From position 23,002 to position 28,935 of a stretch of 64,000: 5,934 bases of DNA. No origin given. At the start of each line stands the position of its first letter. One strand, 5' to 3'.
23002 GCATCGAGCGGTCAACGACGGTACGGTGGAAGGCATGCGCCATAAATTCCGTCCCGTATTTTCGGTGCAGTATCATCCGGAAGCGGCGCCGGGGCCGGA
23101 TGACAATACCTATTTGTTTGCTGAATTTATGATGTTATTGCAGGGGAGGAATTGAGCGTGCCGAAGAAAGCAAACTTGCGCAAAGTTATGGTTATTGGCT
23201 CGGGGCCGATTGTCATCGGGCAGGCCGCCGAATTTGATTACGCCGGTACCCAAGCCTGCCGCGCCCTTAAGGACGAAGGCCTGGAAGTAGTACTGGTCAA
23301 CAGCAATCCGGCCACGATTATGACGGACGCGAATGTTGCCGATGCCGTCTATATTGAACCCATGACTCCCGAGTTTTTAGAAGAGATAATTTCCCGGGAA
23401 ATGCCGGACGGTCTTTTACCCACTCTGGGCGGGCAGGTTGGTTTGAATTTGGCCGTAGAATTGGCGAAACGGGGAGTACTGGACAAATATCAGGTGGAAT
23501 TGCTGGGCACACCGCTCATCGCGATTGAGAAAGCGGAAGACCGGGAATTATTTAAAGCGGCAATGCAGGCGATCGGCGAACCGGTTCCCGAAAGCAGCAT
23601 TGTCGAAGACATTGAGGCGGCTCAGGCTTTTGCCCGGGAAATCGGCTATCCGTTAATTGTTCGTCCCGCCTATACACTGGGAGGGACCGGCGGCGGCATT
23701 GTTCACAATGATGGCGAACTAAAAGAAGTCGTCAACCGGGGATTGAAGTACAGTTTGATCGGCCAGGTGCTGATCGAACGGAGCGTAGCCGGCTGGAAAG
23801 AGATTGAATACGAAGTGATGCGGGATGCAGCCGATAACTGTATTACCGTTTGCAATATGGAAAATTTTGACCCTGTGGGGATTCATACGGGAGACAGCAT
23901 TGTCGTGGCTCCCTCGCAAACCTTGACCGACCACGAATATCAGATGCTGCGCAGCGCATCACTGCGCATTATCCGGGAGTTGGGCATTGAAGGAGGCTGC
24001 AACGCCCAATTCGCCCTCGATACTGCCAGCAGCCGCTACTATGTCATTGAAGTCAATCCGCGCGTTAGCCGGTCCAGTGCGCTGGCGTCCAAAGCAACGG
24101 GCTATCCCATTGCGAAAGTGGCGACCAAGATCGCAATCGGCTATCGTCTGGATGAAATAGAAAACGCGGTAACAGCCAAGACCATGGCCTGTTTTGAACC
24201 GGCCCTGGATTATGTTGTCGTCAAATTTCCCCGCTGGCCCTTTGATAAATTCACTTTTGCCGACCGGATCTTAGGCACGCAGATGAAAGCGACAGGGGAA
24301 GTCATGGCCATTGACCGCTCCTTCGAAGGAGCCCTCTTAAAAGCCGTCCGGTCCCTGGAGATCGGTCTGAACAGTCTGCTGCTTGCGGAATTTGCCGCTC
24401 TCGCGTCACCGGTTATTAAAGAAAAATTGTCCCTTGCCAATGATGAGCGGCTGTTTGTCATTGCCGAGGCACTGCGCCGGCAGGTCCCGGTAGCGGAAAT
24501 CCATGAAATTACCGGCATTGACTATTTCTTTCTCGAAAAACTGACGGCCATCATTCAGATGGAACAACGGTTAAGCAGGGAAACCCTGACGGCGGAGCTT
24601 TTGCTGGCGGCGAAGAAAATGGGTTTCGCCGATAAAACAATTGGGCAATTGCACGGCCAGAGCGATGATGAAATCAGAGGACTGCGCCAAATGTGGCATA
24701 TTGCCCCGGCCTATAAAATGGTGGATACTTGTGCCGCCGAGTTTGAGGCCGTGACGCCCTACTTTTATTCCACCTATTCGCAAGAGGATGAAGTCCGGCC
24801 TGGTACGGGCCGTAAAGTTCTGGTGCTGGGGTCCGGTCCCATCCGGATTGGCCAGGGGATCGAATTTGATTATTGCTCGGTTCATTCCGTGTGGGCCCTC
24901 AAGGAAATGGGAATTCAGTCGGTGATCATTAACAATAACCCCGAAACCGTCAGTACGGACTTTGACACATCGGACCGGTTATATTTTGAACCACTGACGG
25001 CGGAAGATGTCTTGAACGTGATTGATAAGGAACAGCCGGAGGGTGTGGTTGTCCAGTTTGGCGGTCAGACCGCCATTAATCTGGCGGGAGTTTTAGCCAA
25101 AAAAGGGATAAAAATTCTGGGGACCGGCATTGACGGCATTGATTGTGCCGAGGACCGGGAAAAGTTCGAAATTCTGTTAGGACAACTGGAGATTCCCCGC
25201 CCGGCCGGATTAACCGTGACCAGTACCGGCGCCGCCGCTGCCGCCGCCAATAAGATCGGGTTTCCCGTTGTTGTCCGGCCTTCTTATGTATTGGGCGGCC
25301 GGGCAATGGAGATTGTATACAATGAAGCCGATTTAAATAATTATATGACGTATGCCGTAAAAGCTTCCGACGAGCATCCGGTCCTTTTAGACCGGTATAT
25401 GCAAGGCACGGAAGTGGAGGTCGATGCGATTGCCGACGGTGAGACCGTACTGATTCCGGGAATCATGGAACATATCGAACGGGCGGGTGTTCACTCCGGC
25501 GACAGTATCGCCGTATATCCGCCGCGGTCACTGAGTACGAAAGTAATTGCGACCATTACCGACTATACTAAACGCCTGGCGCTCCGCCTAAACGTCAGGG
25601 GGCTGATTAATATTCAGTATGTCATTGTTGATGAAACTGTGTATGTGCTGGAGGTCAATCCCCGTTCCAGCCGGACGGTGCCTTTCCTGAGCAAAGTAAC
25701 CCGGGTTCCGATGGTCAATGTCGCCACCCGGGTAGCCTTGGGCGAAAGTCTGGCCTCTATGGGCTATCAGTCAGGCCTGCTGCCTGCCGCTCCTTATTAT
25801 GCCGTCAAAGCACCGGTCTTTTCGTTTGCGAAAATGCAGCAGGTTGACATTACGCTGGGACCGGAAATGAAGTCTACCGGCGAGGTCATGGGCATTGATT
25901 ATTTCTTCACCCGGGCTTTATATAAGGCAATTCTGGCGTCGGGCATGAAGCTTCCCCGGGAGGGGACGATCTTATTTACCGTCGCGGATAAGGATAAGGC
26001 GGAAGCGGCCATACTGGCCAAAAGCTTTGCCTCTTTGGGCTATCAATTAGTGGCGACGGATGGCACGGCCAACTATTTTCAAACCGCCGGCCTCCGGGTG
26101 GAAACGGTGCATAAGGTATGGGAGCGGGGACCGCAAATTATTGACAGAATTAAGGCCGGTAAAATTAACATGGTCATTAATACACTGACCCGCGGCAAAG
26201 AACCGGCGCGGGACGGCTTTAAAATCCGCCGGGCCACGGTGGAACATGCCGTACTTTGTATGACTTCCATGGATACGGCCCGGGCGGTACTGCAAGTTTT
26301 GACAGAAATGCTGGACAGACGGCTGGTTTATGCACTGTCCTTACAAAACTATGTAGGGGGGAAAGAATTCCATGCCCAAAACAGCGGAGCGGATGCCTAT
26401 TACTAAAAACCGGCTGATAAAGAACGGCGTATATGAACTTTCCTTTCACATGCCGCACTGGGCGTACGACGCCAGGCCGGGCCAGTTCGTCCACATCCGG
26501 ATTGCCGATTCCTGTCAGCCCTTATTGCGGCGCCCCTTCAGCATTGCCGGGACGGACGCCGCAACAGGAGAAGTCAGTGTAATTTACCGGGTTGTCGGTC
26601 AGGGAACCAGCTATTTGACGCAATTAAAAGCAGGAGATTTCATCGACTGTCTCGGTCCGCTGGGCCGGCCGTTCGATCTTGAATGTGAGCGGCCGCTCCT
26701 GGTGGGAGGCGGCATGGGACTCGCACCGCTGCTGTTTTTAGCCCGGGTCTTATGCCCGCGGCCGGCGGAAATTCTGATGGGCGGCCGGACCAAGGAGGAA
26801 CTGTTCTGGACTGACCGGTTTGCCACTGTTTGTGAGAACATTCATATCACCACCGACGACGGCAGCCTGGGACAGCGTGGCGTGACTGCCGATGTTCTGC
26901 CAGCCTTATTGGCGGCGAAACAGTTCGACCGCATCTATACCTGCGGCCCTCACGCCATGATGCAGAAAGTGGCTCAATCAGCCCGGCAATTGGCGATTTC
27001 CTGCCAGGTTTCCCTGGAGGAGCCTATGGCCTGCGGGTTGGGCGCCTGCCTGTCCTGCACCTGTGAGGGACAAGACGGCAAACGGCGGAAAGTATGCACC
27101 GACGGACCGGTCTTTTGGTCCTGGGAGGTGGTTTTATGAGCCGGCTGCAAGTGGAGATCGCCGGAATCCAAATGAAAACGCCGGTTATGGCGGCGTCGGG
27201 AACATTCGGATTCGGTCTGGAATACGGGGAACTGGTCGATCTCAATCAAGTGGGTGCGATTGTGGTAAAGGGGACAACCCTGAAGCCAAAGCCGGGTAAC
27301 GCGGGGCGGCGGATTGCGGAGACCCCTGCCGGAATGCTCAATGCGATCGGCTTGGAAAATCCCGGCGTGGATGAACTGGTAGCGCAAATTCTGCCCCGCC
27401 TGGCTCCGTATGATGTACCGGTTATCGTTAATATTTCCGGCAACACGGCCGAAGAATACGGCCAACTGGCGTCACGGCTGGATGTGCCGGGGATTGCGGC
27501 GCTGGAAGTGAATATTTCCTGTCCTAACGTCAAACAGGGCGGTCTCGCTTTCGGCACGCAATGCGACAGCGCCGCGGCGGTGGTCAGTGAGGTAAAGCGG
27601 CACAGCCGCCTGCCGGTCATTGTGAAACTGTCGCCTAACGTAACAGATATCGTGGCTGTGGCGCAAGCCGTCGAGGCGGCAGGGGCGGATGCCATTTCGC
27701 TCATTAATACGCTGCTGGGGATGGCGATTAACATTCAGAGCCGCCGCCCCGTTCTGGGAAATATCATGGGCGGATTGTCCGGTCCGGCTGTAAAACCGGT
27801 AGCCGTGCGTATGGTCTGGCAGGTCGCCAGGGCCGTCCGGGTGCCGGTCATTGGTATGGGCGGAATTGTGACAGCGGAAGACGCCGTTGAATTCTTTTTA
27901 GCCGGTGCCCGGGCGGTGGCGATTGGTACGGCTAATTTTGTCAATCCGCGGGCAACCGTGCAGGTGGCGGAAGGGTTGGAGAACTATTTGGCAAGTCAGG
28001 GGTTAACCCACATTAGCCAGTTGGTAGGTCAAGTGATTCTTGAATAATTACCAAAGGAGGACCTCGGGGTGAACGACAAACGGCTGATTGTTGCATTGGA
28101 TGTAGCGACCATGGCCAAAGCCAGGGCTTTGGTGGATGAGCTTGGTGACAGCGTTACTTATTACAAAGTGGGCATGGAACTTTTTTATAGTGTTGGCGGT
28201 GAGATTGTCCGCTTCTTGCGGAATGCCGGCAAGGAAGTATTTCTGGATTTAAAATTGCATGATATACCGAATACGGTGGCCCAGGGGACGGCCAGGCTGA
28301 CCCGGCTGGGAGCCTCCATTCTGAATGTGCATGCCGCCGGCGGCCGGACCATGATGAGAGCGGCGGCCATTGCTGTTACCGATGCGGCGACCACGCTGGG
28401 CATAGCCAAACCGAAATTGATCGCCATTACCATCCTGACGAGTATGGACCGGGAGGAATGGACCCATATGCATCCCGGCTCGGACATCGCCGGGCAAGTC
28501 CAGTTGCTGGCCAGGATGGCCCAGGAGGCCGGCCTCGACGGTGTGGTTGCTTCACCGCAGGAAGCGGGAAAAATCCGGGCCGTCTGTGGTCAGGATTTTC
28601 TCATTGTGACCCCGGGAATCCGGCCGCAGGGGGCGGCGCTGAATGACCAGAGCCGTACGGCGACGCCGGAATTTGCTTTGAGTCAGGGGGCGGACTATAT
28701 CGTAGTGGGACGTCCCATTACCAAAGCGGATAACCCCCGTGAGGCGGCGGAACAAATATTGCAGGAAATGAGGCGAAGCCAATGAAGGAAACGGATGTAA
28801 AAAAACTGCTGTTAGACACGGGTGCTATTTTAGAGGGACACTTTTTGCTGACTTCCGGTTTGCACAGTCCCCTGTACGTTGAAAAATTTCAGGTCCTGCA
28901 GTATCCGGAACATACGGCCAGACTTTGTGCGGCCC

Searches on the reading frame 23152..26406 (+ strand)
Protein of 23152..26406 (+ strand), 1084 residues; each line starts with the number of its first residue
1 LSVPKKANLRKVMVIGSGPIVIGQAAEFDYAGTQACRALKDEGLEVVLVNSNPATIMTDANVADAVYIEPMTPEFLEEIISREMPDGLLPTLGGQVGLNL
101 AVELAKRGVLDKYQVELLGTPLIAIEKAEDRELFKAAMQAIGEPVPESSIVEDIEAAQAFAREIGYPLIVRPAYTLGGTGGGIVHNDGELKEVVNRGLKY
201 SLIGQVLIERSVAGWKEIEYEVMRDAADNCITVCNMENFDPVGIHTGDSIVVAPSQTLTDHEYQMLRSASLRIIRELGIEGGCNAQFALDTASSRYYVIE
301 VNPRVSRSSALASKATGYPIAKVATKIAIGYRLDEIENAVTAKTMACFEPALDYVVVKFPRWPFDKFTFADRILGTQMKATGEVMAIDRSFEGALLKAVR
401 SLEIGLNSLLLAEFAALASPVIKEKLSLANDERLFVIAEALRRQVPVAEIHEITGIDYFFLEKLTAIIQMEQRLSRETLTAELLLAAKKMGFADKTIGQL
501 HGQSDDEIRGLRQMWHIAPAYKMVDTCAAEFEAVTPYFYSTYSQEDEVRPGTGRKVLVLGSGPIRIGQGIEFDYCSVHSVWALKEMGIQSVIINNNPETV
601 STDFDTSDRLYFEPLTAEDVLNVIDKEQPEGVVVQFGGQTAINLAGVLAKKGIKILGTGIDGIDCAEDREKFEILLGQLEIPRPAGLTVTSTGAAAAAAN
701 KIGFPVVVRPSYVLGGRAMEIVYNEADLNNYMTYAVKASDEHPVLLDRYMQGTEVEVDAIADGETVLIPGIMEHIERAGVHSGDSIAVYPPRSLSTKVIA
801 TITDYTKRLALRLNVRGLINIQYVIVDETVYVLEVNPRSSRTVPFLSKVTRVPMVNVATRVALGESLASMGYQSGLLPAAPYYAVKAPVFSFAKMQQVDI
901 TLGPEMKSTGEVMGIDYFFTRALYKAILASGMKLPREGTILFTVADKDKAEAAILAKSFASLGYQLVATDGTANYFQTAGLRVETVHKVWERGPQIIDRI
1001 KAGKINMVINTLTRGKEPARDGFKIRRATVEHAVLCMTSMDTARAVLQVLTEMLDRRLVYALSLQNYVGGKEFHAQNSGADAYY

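Call 50: search_protein_families(library=pfam, proteins=[window:23152-26406:+], max_evalue=0.01)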
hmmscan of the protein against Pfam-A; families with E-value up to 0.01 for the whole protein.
window:23152-26406:+ (1084 aa): 11 families
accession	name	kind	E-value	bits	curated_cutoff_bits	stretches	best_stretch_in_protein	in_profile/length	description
PF02786.22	CPSase_L_D2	-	7.4e-118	392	19.8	2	130-335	1-210/211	Carbamoyl-phosphate synthase L chain, ATP binding domain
PF25596.1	CPSase_L_D1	-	1.2e-97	322.3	27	2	554-664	3-117/118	Carbamoyl phosphate synthase preATP-grasp domain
PF02787.25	CPSase_L_D3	-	1.7e-26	92.5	26.6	1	424-500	1-79/80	Carbamoyl-phosphate synthetase large chain, oligomerisation domain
PF02142.27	MGS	-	6.4e-21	74.7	24.1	1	954-1038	4-94/94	MGS-like domain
PF07478.18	Dala_Dala_lig_C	-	2.5e-18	66.8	24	2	155-303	26-174/204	D-ala D-ala ligase C-terminus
PF02222.28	ATP-grasp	-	1.8e-15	57.5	27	2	676-839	3-163/179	ATP-grasp domain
PF02655.19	ATP-grasp_3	-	1.5e-12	48.3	23.2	1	694-838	22-156/160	ATP-grasp domain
PF15632.11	ATPgrasp_Ter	-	6.5e-12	45.8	29.1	1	742-865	3-111/131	ATP-grasp in the biosynthetic pathway with Ter operon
PF01071.24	GARS_A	-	2.9e-09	37.5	27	1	676-777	10-116/194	Phosphoribosylglycinamide synthetase, ATP-grasp (A) domain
PF13535.11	ATP-grasp_4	-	6.1e-06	26.4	27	1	703-839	2-152/160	ATP-grasp domain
PF13549.11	ATP-grasp_5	-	0.00017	21.5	27.6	0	675-709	18-52/221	ATP-grasp domain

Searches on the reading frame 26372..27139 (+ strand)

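Call 50: search_protein_families(library=pfam, proteins=[window:26372-27139:+], max_evalue=0.01)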
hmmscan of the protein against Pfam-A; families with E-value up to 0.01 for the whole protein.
window:26372-27139:+ (255 aa): 4 families
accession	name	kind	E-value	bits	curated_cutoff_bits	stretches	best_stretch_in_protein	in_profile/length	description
PF10418.14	DHODB_Fe-S_bind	-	1.8e-15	56.8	23.9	1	216-253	1-40/41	Iron-sulfur cluster binding domain of dihydroorotate dehydrogenase B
PF00970.30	FAD_binding_6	-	5.9e-07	30.2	21.1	1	10-99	4-96/99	Oxidoreductase FAD-binding domain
PF00175.26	NAD_binding_1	-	0.00047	21.2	22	1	110-201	1-108/109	Oxidoreductase NAD-binding domain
PF08022.18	FAD_binding_8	-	0.0043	17.6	22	1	8-83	4-79/109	FAD-binding domain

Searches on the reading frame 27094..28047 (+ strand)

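Call 50: search_protein_families(library=pfam, proteins=[window:27094-28047:+], max_evalue=0.01)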
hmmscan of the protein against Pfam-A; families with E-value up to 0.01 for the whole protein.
window:27094-28047:+ (317 aa): 4 families
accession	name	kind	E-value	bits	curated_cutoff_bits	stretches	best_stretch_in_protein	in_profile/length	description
PF01180.27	DHO_dh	-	1.8e-81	274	27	1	18-299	2-291/291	Dihydroorotate dehydrogenase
PF01207.24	Dus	-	5.8e-09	35.9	20.4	1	108-201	54-155/311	Dihydrouridine synthase (Dus)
PF03060.21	NMO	-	1.9e-06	28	28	1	220-291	162-235/331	Nitronate monooxygenase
PF00977.27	His_biosynth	-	2.5e-05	24.3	23.6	1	234-293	58-117/228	Histidine biosynthesis protein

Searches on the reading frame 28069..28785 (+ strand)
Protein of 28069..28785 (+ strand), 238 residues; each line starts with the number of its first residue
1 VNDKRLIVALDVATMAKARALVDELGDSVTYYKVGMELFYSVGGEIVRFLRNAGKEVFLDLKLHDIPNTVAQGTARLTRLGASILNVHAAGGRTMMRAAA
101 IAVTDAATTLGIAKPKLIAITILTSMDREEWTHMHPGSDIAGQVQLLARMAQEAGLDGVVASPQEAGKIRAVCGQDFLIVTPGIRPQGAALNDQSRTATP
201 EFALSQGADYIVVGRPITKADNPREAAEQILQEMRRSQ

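Call 50: search_protein_families(library=pfam, proteins=[window:28069-28785:+], max_evalue=0.01)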
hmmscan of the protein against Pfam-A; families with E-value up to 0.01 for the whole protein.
window:28069-28785:+ (238 aa): 1 family
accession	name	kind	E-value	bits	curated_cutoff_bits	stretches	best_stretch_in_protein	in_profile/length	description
PF00215.30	OMPdecase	-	2.2e-63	214.5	27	1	5-230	2-221/221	Orotidine 5'-phosphate decarboxylase / HUMPS family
